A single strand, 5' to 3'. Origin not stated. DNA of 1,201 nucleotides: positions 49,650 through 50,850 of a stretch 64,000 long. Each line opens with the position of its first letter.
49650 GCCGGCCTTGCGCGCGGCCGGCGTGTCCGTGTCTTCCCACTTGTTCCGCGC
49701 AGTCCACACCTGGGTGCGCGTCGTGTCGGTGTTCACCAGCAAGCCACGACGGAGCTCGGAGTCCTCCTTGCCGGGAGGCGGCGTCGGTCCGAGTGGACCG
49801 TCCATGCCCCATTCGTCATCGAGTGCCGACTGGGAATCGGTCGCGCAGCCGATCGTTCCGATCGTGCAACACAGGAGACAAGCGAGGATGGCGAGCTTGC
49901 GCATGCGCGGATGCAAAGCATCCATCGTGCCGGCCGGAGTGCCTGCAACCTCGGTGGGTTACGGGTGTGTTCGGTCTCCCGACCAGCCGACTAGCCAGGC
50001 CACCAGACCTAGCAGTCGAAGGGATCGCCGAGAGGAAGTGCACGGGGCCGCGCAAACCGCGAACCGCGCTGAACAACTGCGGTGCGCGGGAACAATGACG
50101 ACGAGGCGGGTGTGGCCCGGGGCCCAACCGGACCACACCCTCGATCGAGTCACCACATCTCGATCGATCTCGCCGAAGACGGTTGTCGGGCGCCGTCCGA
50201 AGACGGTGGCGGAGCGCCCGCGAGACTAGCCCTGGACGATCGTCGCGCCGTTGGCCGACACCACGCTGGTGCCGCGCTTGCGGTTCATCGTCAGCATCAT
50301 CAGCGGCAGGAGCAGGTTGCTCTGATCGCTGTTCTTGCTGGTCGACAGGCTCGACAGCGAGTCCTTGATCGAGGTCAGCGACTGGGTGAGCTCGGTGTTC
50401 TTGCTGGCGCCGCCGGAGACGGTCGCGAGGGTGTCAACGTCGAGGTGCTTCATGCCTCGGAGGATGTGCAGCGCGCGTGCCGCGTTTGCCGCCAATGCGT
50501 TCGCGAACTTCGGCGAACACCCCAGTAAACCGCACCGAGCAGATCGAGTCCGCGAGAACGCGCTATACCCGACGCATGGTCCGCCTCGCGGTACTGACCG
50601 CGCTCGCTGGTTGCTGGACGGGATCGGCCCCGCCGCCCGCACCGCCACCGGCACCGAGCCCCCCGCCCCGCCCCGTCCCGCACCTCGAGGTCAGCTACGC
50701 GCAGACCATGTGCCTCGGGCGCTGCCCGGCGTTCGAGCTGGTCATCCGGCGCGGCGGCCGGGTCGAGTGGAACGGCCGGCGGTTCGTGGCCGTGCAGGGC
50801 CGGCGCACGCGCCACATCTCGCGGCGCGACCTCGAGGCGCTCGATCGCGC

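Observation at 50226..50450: Orphan 75-aa ORF with a double-glycine leader-like N-terminus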

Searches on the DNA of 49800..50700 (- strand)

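Call 48: search_rna_families(source=window, start=49800, end=50700, threshold=evalue, max_evalue=1)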
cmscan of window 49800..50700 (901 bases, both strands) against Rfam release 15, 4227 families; matches with E-value up to 1: 0.
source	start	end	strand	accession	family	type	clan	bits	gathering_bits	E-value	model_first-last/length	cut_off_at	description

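Call 55: build_rna_model(alignment_id=A6, structure=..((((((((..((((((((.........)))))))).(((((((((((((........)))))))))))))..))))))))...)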
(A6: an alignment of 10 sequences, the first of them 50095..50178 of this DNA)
Model R1 built from alignment A6 (10 sequences, 85 columns); structure: as given.
model positions 84; base pairs 29; branch points 1; effective number of sequences 1.06; information 0.677 bits per position. Calibrated on 0.2 Mb of random sequence (short: E-values are rough).
structure used (alignment columns):
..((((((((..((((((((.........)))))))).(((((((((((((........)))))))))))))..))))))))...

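Call 56: search_with_rna_model(model_id=R1, sources=[window, L001, L003, L004, L005, L006, L007, L008, L009, L010, L011, L012, L013], max_evalue=1)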
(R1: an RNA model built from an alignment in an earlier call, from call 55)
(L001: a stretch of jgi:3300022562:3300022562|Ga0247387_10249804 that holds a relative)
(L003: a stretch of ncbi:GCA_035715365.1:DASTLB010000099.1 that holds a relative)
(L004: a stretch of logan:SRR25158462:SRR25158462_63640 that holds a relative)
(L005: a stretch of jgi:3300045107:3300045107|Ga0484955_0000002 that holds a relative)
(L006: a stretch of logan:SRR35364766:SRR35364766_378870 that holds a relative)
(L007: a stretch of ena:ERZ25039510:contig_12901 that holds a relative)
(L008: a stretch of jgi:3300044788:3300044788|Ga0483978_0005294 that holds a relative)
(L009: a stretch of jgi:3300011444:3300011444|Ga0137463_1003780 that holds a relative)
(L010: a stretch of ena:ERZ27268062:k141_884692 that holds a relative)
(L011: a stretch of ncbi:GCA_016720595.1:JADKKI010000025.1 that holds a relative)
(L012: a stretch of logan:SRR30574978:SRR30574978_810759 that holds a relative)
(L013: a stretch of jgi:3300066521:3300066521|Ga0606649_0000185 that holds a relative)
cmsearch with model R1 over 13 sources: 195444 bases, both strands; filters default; matches with E-value up to 1: 24.
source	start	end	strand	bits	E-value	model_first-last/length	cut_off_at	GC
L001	1771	1854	+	107.5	4.5e-24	1-84/84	no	0.65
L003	11116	11199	+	104.8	2.1e-23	1-84/84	no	0.69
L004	9292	9375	+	104.8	2.1e-23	1-84/84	no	0.69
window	50095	50178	-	103.6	4.2e-23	1-84/84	no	0.65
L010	387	469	+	103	5.9e-23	1-84/84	no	0.66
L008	3678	3760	+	101.7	1.3e-22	1-84/84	no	0.65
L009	3890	3972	+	101.1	1.8e-22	1-84/84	no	0.64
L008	3777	3859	+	98.9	6.3e-22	1-84/84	no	0.63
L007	10601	10685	+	94.7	7.1e-21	1-84/84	no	0.65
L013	10936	11020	+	93.6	1.4e-20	1-84/84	no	0.67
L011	11154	11239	+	92.9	2e-20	1-84/84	no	0.63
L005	12198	12282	+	74.3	9.6e-16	1-84/84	no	0.73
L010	486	530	+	42.3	1e-07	1-46/84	3'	0.6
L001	1770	1853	-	18.9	0.073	1-84/84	no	0.65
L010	411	483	-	17.9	0.13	1-84/84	no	0.7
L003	16256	16315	-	17.7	0.15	1-84/84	no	0.73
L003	11154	11187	-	17.1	0.21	38-71/84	no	0.82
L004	9330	9363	-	17.1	0.21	38-71/84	no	0.82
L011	11192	11225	-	16.1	0.36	39-71/84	no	0.82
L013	8754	8829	-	15.4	0.56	1-84/84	no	0.74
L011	5668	5729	+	14.7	0.81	1-84/84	no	0.74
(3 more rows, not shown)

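Call 58: search_with_rna_model(model_id=R1, sources=[L014, L015, L016, L017, L018, L019, L020, L021, L022, L023, L024, L025, L026, L027, L028, L029, L030, L031, L032, L033, L034, L035, L036, L037, L038, L039, L040, L041, L042, L043, L044, L045, L046, L047, L048, L049, L050, L051, L052, L053, L054, L055, L056, L057, L058, L059, L060, L061, L062, L063, L064, L065, L066, L067, L068, L069, L070, L071, L072, L073, L074, L075, L076, L077, L078, L079, L080, L081, L082, L083, L084, L085, L086, L087, L088, L089, L090, L091, L092, L093], max_evalue=0.001, make_alignment=true)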
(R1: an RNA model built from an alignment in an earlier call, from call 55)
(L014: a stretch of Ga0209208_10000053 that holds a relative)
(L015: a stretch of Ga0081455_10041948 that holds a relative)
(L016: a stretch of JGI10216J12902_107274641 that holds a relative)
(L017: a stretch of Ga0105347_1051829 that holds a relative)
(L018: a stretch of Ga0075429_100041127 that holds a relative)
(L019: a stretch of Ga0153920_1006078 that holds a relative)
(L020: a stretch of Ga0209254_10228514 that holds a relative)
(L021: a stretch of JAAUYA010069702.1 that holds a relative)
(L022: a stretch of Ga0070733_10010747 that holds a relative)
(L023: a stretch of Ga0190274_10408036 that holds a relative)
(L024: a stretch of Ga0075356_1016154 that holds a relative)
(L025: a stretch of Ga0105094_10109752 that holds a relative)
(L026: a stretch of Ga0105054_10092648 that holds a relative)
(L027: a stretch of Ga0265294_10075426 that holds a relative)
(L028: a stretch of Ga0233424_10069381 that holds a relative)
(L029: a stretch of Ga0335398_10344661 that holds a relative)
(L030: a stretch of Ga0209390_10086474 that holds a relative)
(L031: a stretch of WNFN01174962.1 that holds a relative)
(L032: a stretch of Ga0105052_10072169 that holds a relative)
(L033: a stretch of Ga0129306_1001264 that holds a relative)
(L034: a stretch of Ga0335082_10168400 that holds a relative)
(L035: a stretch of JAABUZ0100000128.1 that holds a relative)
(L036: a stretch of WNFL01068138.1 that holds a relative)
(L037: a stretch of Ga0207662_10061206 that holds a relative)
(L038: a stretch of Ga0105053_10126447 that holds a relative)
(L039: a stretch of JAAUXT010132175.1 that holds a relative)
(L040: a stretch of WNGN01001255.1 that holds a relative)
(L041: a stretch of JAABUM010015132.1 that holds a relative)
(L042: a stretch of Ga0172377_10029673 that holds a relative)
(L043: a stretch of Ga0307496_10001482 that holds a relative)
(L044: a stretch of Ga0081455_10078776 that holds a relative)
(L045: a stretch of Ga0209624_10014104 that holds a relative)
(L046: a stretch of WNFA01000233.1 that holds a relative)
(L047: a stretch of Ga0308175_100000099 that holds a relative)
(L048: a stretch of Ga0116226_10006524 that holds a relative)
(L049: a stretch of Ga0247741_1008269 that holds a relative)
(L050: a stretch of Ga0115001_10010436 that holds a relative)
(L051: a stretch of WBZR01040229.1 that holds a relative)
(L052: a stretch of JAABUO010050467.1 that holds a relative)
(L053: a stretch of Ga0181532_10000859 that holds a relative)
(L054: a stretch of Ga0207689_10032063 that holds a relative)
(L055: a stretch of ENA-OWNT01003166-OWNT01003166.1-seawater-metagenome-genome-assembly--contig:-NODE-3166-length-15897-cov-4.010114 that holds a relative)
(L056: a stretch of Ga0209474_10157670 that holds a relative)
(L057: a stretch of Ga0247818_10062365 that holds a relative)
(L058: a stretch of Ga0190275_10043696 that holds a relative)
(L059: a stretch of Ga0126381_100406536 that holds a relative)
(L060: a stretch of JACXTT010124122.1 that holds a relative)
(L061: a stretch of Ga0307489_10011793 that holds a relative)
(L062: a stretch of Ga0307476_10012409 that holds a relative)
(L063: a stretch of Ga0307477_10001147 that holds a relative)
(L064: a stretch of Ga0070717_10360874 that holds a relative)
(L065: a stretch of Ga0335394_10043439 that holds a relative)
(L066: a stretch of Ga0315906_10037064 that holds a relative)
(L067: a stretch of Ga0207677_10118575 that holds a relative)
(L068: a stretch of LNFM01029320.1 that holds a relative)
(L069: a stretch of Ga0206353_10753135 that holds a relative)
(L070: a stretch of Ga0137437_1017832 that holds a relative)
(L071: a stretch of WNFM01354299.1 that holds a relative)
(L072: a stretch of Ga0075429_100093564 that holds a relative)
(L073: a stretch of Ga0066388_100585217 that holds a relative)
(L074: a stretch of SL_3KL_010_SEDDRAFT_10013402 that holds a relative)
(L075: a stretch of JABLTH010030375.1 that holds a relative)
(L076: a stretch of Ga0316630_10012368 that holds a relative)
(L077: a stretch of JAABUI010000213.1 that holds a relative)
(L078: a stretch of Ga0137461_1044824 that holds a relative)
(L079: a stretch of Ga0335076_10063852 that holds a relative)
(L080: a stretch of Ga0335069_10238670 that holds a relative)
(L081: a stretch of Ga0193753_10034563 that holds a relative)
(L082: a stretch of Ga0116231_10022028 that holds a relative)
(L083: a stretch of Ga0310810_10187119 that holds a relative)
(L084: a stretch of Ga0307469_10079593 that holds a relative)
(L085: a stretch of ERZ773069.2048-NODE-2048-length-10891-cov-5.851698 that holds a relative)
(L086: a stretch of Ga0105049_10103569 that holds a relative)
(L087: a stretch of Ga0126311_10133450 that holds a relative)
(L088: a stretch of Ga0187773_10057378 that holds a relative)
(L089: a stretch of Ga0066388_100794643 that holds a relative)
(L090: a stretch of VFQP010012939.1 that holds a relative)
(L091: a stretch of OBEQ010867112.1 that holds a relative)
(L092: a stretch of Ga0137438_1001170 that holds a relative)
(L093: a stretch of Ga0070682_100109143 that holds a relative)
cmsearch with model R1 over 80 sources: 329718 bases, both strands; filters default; matches with E-value up to 0.001: 36.
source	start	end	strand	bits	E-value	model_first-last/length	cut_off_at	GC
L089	1403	1486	+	103.3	8.4e-23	1-84/84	no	0.73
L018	3224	3307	+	102.7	1.2e-22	1-84/84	no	0.73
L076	3188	3272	+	102.4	1.5e-22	1-84/84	no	0.66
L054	3899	3982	+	102.3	1.5e-22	1-84/84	no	0.73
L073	724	807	-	102.3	1.5e-22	1-84/84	no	0.73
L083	2211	2295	-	102.3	1.6e-22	1-84/84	no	0.65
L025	53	137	-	102.2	1.6e-22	1-84/84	no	0.67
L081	819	903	-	101.3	2.7e-22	1-84/84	no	0.64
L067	68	151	-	100.2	5.1e-22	1-84/84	no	0.74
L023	403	487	-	99.7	7e-22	1-84/84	no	0.64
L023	680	764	-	99.7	7e-22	1-84/84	no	0.64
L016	677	759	+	99.3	8.5e-22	1-84/84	no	0.66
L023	522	606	-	99.2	9.3e-22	1-84/84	no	0.62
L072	1523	1605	+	99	1e-21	1-84/84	no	0.72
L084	1112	1195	-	98.2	1.6e-21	1-84/84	no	0.73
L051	1192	1276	+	97.4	2.6e-21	1-84/84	no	0.66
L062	1042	1125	+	96.1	5.6e-21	1-84/84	no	0.73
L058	2500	2585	-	95.7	6.8e-21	1-84/84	no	0.65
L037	391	475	-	95.6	7.4e-21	1-84/84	no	0.68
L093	330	413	-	94.8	1.1e-20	1-84/84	no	0.71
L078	482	566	-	94.4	1.4e-20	1-84/84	no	0.67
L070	438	522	-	90.5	1.4e-19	1-84/84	no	0.69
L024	1095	1180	-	90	1.8e-19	1-84/84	no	0.63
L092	2229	2313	-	89.9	1.9e-19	1-84/84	no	0.72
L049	3017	3102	+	87.9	6.2e-19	1-84/84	no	0.64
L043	847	931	-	87.5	7.8e-19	1-84/84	no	0.69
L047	13390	13474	+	87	1.1e-18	1-84/84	no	0.67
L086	54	137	+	86.7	1.2e-18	1-84/84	no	0.63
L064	448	532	-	86.4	1.5e-18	1-84/84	no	0.73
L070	218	302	-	86.4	1.5e-18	1-84/84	no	0.72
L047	13602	13686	+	79.4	8.2e-17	1-84/84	no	0.69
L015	3024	3107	+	79.2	9.2e-17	1-84/84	no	0.71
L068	1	71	-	77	3.3e-16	1-70/84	3'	0.69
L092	2467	2548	-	66.3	1.6e-13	1-84/84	no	0.68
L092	2695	2777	-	66.3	1.6e-13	1-84/84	no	0.66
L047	13741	13818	+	64.7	4e-13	1-77/84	3'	0.68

Alignment A7: 36 matches aligned to the model, 86 columns, each read 5' to 3' on its own strand. Consensus structure (alignment columns), stored with it:
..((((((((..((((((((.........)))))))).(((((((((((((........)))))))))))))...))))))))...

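Call 75: search_with_rna_model(model_id=R1, sources=[L134, L135, L136], max_evalue=0.01)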
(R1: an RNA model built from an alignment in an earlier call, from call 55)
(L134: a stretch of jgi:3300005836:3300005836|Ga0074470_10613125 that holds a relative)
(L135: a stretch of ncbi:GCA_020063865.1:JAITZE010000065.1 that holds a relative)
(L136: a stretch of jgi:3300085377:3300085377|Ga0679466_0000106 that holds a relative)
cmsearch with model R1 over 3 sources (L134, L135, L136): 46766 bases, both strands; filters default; matches with E-value up to 0.01: 3.
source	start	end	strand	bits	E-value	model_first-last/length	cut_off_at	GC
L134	490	573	+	102.6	1.8e-23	1-84/84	no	0.67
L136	6060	6143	+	102.3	2.2e-23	1-84/84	no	0.73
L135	10276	10360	+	97.7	3.1e-22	1-84/84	no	0.65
